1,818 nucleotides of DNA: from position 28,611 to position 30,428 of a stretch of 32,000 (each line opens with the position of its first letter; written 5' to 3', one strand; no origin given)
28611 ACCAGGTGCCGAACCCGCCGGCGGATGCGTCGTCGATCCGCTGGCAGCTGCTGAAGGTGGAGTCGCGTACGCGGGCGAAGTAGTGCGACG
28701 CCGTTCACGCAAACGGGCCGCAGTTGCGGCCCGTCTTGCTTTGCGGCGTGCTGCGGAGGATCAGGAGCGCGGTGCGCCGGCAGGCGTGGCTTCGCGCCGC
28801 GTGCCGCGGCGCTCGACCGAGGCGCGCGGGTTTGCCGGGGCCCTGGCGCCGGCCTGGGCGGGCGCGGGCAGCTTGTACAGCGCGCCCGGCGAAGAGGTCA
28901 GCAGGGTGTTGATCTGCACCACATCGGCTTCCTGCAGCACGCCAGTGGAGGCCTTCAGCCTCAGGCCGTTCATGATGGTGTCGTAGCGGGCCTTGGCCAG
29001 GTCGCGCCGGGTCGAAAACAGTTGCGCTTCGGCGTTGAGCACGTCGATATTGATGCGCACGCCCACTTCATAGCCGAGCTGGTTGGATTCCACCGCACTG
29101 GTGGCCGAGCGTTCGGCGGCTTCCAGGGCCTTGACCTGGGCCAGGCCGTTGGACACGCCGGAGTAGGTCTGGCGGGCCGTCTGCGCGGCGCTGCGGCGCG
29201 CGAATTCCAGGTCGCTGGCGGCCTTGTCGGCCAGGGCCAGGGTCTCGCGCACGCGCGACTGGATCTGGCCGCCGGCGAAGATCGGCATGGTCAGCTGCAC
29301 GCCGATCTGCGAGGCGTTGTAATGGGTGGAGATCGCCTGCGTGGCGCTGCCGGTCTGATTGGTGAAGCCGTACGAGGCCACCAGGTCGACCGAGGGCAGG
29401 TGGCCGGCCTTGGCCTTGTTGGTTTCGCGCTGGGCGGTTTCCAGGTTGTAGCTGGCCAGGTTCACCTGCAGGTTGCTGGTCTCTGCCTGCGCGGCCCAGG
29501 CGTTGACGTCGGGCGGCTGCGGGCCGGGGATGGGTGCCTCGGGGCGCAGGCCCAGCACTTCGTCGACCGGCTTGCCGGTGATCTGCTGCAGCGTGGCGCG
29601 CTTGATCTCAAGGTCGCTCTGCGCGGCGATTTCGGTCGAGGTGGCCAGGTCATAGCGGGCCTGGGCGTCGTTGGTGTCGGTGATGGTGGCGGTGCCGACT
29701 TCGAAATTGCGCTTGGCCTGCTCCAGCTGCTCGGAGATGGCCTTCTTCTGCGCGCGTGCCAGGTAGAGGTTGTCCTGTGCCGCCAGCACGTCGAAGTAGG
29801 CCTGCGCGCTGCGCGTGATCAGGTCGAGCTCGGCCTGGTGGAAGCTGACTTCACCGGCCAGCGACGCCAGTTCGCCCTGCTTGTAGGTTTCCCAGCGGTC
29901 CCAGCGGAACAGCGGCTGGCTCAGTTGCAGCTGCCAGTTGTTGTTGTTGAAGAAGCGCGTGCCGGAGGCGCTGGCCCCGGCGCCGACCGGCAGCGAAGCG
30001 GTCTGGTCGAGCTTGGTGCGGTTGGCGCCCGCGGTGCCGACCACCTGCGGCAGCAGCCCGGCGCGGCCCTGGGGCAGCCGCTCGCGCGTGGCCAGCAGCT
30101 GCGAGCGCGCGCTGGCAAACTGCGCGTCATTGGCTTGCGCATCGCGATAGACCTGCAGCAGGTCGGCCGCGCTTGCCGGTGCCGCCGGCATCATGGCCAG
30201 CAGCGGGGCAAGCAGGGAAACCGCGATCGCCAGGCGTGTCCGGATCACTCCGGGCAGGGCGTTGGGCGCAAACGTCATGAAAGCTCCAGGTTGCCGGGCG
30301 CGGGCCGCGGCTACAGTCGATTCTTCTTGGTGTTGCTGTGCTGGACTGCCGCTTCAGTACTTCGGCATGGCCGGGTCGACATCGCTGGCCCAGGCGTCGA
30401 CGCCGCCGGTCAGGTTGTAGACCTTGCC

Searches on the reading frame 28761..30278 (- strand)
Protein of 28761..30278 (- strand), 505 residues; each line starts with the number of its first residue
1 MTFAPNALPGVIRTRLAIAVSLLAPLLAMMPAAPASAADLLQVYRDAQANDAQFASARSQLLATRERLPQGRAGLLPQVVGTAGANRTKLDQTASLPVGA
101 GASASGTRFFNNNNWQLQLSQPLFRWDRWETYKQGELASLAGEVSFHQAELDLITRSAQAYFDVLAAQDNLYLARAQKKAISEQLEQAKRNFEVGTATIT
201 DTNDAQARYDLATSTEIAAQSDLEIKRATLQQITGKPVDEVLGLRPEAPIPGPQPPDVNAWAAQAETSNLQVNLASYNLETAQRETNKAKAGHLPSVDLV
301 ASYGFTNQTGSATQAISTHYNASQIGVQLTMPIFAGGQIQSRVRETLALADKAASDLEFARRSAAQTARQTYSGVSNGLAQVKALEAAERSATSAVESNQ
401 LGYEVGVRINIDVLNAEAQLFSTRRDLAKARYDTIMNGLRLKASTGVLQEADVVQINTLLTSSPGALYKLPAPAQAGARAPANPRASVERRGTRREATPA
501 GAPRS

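Call 8: search_protein_families(library=pfam, proteins=[window:28761-30278:-], max_evalue=0.001)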
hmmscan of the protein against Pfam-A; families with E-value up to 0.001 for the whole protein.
window:28761-30278:- (505 aa): 1 family
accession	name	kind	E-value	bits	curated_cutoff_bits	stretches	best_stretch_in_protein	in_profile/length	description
PF02321.23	OEP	-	1e-51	175.8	22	2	260-446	3-187/187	Outer membrane efflux protein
